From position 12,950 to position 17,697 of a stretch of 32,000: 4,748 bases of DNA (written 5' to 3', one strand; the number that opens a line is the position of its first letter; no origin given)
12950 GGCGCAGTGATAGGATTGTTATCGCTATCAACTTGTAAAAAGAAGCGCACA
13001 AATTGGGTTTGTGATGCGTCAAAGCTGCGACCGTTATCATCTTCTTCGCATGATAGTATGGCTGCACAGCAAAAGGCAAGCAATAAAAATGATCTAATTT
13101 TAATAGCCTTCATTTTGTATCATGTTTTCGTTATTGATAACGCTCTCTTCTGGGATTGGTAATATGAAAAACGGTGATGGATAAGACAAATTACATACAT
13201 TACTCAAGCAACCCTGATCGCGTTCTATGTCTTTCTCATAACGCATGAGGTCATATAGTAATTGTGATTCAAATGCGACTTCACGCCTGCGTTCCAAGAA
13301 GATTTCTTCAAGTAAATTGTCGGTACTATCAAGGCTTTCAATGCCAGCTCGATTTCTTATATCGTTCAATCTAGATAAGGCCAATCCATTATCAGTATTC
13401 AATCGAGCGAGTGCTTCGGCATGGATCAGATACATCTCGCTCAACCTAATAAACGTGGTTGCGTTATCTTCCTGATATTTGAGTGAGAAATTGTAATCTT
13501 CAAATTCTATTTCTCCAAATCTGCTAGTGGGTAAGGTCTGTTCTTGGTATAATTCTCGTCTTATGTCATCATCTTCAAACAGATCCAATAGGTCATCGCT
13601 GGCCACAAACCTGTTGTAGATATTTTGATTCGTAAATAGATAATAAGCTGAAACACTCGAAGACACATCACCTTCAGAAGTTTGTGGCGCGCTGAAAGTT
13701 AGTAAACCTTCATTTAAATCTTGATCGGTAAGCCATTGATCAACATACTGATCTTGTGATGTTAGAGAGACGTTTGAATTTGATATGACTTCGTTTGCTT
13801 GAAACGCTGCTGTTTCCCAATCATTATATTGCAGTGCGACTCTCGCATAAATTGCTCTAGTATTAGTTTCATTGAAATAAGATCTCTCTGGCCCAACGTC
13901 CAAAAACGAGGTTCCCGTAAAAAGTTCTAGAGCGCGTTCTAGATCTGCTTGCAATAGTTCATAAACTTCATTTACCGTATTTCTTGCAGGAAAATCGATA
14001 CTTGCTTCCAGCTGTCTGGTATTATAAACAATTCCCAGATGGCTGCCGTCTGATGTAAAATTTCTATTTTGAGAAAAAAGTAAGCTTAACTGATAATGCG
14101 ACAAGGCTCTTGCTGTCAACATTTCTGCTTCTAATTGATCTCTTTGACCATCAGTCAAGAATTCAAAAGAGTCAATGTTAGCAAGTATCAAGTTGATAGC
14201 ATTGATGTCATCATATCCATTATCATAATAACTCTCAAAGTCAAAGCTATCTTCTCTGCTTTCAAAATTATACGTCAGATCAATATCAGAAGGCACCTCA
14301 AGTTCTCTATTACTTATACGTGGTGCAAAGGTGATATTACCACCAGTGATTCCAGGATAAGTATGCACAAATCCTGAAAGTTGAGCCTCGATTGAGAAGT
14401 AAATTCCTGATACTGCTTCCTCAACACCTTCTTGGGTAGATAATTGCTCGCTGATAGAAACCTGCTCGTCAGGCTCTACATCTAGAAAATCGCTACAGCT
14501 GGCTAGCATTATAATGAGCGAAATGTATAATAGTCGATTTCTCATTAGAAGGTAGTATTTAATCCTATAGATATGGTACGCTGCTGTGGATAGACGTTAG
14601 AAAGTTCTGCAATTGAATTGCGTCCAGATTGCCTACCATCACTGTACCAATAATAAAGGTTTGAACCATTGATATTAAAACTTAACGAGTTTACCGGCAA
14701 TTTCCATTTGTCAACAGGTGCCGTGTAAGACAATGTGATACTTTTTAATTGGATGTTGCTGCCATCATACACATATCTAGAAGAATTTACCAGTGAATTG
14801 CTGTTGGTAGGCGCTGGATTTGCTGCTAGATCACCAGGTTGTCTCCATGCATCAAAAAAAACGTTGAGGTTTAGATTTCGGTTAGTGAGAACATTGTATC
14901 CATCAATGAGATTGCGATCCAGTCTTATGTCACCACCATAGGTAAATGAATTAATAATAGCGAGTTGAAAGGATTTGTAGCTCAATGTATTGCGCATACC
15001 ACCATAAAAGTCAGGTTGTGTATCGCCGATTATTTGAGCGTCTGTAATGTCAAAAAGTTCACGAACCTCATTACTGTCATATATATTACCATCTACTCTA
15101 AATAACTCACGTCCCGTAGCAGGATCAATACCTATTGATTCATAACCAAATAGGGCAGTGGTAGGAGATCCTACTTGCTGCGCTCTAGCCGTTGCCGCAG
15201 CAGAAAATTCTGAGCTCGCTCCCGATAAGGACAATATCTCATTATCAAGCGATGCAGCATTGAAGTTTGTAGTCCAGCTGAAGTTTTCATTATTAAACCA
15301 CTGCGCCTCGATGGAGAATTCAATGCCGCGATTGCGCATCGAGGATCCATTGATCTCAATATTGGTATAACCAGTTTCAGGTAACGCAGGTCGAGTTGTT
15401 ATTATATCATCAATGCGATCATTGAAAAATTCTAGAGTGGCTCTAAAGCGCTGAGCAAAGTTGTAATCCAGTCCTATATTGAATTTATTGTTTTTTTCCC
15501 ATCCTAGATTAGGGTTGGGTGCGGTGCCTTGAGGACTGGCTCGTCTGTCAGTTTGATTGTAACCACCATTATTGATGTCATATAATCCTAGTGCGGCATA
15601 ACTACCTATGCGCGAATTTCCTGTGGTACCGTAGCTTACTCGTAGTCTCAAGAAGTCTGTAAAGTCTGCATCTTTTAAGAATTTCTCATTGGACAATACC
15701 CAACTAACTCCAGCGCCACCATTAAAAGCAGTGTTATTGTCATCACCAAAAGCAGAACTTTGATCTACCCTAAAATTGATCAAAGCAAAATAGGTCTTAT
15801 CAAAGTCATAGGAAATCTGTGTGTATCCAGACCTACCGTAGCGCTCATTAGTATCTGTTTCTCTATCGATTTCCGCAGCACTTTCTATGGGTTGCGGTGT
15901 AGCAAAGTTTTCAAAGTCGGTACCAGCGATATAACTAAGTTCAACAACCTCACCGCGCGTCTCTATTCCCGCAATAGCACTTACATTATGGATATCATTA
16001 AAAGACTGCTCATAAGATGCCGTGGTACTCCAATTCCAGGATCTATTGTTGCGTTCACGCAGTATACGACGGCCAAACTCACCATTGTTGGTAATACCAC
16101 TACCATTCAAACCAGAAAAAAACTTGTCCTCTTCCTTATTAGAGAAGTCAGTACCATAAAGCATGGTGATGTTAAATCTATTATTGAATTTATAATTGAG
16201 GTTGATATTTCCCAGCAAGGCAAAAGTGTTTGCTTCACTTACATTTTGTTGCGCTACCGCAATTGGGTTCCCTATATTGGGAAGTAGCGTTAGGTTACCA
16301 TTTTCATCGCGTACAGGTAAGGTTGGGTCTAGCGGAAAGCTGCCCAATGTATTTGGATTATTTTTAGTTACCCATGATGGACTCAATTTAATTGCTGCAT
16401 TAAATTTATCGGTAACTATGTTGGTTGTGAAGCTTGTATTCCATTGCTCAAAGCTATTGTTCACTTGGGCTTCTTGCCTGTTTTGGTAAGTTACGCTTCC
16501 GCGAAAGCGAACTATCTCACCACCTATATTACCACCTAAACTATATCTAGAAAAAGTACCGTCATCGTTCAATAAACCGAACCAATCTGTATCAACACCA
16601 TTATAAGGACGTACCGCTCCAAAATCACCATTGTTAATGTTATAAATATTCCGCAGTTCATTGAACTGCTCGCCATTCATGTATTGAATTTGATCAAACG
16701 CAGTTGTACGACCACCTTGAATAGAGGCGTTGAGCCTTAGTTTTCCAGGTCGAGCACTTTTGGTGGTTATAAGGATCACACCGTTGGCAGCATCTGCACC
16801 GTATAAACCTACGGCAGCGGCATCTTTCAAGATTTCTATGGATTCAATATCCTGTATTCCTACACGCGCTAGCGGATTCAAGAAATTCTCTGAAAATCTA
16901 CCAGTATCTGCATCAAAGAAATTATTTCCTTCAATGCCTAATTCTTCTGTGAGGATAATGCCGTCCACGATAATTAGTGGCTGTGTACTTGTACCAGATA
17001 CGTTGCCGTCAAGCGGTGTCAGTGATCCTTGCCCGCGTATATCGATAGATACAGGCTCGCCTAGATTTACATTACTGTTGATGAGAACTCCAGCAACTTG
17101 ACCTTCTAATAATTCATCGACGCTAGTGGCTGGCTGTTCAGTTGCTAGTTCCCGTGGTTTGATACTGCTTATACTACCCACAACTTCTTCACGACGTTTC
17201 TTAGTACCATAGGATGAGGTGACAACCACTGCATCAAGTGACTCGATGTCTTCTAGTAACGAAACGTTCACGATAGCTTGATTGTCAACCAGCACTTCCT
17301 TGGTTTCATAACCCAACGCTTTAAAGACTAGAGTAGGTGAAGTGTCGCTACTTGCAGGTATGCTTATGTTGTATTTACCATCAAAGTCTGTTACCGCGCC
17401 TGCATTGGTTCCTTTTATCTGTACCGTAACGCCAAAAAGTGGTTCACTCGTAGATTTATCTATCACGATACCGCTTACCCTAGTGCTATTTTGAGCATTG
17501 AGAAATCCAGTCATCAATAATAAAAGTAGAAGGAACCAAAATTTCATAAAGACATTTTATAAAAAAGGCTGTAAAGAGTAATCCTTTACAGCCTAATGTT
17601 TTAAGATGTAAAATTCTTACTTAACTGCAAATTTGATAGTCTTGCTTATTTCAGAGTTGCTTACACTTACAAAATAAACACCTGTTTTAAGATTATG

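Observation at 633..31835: Highly iterated 14-bp perfect palindrome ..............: 8 exact copies plus 1 near-copy in 32 kb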

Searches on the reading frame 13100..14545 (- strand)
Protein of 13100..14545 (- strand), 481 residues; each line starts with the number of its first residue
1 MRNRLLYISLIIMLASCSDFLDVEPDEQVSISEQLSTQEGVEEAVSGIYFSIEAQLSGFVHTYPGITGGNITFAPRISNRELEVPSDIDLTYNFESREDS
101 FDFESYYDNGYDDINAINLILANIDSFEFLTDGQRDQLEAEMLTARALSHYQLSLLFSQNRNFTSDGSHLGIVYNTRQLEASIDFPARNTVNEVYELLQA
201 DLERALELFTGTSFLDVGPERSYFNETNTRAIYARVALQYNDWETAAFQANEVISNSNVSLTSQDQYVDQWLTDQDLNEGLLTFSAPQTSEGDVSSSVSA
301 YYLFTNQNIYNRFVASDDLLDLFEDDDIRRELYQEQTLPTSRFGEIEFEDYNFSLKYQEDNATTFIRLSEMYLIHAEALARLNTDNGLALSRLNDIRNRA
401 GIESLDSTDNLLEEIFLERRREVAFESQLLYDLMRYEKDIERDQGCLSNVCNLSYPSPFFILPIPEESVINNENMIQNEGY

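Call 6: search_protein_families(library=pfam, proteins=[window:13100-14545:-])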
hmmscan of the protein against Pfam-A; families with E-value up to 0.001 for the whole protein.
window:13100-14545:- (481 aa): 2 families
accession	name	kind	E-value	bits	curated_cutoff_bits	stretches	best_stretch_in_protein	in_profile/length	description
PF07980.17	SusD_RagB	-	1.5e-22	81.1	23.1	1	352-481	145-297/297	SusD family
PF14322.12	SusD-like_3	-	1.3e-13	52.1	27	1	19-213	1-169/191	Starch-binding associating with outer membrane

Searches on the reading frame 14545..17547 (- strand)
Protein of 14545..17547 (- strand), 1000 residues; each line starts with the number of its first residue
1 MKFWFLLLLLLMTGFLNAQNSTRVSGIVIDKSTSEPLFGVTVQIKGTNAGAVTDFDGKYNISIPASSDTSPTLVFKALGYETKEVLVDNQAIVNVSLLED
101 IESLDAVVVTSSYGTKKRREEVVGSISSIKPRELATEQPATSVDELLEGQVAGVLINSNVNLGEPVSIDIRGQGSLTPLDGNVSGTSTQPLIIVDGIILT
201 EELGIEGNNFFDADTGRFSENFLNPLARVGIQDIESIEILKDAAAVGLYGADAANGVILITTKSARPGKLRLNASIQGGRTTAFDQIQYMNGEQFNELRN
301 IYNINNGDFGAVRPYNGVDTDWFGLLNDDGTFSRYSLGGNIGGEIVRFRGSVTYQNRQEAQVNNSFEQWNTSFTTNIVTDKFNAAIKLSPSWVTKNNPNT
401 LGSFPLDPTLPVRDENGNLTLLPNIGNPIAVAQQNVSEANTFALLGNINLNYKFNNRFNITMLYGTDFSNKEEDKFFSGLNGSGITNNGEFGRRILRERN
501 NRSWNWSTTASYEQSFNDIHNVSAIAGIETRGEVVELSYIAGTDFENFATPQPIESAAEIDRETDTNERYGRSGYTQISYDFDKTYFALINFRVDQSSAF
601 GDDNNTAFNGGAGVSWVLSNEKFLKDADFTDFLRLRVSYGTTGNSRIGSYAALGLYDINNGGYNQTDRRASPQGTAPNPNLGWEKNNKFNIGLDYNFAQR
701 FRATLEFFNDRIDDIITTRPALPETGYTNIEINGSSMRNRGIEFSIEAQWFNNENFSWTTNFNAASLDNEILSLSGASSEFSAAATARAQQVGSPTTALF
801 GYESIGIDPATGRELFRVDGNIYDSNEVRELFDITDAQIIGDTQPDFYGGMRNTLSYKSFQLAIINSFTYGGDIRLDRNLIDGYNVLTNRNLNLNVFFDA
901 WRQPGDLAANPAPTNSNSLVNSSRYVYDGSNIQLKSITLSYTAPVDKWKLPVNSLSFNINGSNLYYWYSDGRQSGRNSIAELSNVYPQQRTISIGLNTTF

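Call 6: search_protein_families(library=pfam, proteins=[window:14545-17547:-])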
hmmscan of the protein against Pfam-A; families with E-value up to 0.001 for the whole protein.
window:14545-17547:- (1000 aa): 4 families
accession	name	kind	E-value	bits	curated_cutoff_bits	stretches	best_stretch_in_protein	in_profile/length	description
PF00593.30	TonB_dep_Rec_b-barrel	-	1.7e-22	81.4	27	1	431-764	50-353/436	TonB dependent receptor-like, beta-barrel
PF13715.12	CarbopepD_reg_2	-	2.2e-18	66.5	32.2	1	24-109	1-88/88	CarboxypepD_reg-like domain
PF07715.20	Plug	-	3.9e-15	56.7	23.9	1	120-257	3-107/107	TonB-dependent Receptor Plug Domain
PF13620.12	CarboxypepD_reg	-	2.6e-09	37.8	32.3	1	24-85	2-64/82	Carboxypeptidase regulatory-like domain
